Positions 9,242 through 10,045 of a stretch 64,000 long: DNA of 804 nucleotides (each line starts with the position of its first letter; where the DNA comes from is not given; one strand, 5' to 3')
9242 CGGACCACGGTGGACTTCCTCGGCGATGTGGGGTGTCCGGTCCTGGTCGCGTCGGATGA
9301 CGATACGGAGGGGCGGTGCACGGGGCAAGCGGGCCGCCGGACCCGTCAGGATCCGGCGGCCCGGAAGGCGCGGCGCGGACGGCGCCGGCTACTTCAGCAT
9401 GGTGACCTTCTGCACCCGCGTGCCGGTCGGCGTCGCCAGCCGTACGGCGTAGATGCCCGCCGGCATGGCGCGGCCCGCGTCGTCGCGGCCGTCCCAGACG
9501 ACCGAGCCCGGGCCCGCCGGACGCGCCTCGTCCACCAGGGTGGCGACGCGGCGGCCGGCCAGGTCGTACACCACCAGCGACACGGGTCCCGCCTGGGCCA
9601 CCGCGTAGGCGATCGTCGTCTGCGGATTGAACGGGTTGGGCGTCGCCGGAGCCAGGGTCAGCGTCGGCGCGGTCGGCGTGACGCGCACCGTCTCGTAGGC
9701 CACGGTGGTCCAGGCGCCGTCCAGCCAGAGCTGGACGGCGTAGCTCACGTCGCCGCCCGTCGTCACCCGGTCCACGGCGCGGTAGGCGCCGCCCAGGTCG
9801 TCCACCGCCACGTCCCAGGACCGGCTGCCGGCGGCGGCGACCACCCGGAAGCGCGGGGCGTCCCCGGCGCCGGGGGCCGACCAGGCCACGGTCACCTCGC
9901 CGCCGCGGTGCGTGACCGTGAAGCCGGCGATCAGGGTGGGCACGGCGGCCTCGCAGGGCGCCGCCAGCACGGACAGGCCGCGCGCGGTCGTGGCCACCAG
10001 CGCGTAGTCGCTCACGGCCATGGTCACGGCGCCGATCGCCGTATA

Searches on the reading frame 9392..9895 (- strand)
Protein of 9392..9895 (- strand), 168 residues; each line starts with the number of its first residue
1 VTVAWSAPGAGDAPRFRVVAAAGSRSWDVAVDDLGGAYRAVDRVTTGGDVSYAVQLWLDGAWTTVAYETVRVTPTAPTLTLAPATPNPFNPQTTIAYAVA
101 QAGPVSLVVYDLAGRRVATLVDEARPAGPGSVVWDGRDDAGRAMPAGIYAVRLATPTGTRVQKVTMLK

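Call 77: search_protein_families(library=pfam, max_evalue=0.001, proteins=[window:9392-9895:-])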
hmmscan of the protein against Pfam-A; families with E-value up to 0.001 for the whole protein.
seq(168 aa): 1 family
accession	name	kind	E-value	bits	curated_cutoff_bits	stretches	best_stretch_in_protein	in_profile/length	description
PF13860.13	FlgD_ig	-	3.1e-11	43.5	27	1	100-155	20-75/79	FlgD Ig-like domain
